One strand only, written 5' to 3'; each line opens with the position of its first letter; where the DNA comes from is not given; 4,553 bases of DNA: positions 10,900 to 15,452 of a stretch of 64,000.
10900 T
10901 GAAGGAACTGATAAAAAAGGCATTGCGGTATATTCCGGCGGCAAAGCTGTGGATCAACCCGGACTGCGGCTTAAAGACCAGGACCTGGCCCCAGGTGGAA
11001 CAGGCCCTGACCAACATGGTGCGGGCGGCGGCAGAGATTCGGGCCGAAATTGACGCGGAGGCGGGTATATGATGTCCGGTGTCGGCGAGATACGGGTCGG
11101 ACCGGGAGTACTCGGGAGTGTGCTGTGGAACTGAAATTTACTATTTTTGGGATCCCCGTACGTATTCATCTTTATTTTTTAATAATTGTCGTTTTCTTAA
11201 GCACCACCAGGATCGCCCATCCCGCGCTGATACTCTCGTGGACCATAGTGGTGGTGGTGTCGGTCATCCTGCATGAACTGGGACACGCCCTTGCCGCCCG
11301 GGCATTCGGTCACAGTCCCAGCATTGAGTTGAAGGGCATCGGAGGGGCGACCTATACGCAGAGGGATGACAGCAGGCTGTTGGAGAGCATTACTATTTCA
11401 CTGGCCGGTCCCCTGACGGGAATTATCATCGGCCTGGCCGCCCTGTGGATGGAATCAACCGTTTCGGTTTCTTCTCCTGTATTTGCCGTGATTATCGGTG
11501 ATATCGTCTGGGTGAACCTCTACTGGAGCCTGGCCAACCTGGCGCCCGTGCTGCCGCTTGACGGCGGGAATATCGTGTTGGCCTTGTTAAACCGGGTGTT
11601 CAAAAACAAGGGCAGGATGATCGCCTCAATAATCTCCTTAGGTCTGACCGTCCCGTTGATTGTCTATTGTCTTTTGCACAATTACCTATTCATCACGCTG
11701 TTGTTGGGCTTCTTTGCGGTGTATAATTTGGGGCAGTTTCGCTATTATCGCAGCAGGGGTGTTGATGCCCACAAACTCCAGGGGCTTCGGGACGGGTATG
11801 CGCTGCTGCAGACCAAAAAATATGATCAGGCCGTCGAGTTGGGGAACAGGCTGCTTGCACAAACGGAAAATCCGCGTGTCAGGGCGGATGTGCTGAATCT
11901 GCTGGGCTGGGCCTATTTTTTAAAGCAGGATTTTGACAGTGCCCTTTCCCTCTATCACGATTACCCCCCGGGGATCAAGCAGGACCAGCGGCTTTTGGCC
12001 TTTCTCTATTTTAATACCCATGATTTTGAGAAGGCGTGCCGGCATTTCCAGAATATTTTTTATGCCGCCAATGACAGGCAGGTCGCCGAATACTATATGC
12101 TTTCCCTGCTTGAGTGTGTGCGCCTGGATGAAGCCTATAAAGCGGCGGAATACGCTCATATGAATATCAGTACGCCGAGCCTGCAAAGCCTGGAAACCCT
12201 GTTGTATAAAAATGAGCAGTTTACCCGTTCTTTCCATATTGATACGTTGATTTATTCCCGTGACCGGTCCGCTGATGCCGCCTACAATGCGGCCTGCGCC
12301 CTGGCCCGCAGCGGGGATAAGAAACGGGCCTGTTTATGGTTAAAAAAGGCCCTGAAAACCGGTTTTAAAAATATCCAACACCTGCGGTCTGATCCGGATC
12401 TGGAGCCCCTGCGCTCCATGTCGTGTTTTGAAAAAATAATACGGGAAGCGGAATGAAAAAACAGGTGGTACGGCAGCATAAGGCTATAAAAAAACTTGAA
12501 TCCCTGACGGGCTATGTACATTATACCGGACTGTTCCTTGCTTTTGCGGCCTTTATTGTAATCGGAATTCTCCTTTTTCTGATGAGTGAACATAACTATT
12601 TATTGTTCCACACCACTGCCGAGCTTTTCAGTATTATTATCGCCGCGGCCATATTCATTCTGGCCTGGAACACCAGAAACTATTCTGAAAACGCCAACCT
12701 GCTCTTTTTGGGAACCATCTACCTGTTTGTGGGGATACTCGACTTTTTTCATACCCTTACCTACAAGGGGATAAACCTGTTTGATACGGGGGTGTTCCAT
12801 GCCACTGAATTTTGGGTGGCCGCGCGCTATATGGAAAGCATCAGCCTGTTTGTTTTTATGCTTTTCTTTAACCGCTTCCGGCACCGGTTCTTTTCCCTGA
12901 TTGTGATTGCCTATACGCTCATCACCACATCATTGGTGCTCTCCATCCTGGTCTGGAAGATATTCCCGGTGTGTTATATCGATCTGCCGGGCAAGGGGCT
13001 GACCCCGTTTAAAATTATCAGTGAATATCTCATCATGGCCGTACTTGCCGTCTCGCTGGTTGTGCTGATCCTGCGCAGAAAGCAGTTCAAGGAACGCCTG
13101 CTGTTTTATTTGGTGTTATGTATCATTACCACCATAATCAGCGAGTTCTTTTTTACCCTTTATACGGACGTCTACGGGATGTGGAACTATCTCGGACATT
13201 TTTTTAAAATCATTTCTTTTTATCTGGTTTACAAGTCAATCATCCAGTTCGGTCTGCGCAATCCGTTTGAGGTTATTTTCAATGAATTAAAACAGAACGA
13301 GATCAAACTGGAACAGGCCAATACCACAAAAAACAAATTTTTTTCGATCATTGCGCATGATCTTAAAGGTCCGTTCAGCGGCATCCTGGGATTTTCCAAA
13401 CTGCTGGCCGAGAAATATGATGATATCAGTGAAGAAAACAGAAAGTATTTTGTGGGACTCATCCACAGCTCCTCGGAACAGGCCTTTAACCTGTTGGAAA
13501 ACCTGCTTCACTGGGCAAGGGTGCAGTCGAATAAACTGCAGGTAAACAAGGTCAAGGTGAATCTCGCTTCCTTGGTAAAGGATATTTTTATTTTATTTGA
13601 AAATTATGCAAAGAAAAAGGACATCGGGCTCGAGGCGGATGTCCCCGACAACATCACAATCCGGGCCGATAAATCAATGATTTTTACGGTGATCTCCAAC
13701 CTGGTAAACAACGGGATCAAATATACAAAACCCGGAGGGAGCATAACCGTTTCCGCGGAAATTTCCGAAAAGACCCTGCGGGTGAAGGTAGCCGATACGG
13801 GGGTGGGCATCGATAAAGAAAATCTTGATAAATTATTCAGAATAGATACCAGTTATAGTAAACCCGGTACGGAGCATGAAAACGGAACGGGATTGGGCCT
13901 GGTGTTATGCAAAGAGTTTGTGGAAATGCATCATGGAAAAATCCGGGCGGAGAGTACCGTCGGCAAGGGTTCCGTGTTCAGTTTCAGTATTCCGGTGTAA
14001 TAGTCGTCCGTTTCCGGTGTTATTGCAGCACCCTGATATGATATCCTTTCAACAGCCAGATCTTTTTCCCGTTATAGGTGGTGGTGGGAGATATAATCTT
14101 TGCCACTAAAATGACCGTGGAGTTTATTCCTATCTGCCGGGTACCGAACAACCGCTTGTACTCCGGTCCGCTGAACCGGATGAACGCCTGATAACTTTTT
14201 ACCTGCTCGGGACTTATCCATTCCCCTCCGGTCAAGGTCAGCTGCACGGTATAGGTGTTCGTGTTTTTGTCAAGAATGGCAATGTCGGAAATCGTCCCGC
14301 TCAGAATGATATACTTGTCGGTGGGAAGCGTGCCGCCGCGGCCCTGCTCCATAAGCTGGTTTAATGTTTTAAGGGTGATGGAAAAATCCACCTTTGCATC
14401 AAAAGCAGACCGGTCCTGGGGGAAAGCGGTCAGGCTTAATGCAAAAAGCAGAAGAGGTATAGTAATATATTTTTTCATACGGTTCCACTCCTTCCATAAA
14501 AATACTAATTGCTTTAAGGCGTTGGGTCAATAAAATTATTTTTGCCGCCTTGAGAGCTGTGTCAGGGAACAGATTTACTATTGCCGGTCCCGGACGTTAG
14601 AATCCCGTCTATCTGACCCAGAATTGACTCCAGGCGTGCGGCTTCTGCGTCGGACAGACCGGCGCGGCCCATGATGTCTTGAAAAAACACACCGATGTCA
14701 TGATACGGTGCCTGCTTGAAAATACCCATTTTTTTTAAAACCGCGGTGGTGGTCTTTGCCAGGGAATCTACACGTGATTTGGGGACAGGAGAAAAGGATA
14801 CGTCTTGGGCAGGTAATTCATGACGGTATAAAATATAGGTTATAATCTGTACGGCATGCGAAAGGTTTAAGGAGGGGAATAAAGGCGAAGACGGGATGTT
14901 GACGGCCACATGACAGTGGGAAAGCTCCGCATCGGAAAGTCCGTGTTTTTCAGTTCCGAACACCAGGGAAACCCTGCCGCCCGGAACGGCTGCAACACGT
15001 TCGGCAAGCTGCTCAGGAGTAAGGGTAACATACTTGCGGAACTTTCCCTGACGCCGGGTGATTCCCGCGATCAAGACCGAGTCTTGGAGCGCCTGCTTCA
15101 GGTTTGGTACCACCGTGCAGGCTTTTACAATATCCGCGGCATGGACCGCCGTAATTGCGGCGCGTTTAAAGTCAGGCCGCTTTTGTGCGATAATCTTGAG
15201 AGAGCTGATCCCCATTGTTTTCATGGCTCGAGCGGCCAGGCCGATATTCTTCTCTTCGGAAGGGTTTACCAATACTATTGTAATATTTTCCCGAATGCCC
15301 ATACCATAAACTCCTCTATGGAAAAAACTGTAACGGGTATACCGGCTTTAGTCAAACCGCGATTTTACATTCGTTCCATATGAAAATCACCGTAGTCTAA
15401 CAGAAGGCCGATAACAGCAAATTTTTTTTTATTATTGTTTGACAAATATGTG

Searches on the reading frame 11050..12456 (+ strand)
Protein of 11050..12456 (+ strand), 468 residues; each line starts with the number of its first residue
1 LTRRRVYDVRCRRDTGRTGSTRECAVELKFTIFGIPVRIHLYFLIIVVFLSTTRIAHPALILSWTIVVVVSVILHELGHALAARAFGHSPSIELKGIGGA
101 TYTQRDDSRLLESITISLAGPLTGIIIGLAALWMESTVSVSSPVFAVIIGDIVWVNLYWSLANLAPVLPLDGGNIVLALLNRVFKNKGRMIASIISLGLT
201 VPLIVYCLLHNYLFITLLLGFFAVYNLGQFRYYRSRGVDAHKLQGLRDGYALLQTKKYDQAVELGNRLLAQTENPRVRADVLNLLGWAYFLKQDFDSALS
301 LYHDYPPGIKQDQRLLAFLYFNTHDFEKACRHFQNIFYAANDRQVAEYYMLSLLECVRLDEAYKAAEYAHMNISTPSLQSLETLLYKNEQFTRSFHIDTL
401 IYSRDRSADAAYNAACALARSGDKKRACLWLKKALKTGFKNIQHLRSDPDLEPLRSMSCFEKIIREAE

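Call 11: search_protein_families(library=pfam, proteins=[window:11050-12456:+], max_evalue=0.001)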
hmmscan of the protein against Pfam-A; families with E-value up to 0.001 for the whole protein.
window:11050-12456:+ (468 aa): 10 families
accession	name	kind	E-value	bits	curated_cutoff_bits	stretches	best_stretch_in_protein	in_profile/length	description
PF02163.28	Peptidase_M50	-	1.5e-12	47.8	27.2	2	65-135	3-100/221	Peptidase family M50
PF13398.12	Peptidase_M50B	-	7.9e-09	35.9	26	1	45-210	7-158/201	Peptidase M50B-like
PF07719.23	TPR_2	-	1e-07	31.9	27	0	279-302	1-24/34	Tetratricopeptide repeat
PF13424.12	TPR_12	-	5.2e-07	30.2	30.1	1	250-302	11-68/77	Tetratricopeptide repeat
PF12895.13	ANAPC3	-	6.9e-05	23.5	27.2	0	255-304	2-48/82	Anaphase-promoting complex, cyclosome, subunit 3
PF14559.12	TPR_19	-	0.00022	21.9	25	0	252-317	1-63/68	Tetratricopeptide repeat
PF22316.2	ABhydrolase-like_N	-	0.00054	20.2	27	0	411-464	39-95/106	A/B hydrolase-like, N-terminal domain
PF11667.14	DUF3267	-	0.00061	20.6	27.1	1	69-151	2-93/108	Putative zincin peptidase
PF13432.12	TPR_16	-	0.00061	20.6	32.7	0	249-302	4-54/65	Tetratricopeptide repeat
PF13374.12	TPR_10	-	0.00071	20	27.5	0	279-303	2-26/42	Tetratricopeptide repeat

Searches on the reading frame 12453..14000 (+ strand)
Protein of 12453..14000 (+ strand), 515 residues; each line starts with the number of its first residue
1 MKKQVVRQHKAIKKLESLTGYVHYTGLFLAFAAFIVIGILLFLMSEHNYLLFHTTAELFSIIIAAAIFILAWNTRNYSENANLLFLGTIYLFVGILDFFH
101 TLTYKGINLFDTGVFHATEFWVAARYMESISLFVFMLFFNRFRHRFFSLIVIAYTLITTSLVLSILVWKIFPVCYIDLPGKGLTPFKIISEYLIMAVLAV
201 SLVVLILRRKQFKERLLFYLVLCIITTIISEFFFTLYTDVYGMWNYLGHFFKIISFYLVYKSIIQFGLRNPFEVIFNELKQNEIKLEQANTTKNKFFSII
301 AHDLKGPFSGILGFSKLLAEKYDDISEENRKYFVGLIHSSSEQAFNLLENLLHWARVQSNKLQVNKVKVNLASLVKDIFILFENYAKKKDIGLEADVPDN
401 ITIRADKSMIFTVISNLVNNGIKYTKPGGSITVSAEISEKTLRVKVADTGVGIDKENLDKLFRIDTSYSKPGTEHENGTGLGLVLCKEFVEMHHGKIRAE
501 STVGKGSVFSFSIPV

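Call 3: search_protein_families(library=pfam, proteins=[window:12453-14000:+], max_evalue=0.01)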
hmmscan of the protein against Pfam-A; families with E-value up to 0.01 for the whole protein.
window:12453-14000:+ (515 aa): 5 families
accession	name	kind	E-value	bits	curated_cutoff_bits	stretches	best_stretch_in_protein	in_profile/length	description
PF17159.10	MASE3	-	1.8e-80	270.2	31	1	45-271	2-226/226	Membrane-associated sensor domain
PF02518.31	HATPase_c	-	8e-25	87.9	26.4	1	406-514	2-108/111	Histidine kinase-, DNA gyrase B-, and HSP90-like ATPase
PF00512.31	HisKA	-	2e-10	41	26.9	1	293-359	2-65/66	His Kinase A (phospho-acceptor) domain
PF13581.12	HATPase_c_2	-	0.00067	20.1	27.4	1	418-492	40-111/127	Histidine kinase-like ATPase domain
PF13589.12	HATPase_c_3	-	0.00078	19.9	25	1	412-482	5-76/137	Histidine kinase-, DNA gyrase B-, and HSP90-like ATPase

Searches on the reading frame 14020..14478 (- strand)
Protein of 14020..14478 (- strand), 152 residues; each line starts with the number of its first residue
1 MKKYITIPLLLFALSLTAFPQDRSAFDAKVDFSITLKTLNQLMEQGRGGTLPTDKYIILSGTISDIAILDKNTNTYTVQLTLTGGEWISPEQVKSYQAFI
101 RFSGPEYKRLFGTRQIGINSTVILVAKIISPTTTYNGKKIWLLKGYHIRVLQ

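Call 3: search_protein_families(library=pfam, proteins=[window:14020-14478:-], max_evalue=0.01)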
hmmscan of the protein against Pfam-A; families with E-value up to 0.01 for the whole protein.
window:14020-14478:- (152 aa): 0 families

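Call 23: search_protein_families(library=ncbifam, proteins=[window:14020-14478:-], max_evalue=0.01)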
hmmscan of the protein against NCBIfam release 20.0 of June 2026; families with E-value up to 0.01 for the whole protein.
window:14020-14478:- (152 aa): 0 families

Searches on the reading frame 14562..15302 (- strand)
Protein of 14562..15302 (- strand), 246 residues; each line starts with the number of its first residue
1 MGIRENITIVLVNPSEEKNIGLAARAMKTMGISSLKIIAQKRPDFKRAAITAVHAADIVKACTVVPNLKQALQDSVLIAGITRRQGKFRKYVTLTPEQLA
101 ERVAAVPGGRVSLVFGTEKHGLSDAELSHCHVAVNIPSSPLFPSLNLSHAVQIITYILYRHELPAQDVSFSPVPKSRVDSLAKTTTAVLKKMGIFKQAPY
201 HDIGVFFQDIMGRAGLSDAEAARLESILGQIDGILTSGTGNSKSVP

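Call 3: search_protein_families(library=pfam, proteins=[window:14562-15302:-], max_evalue=0.01)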
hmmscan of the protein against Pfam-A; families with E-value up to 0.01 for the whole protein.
window:14562-15302:- (246 aa): 1 family
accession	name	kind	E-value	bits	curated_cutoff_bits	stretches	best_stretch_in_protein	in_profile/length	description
PF00588.24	SpoU_methylase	-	4.3e-25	88.9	29.7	1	7-156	2-142/142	SpoU rRNA Methylase family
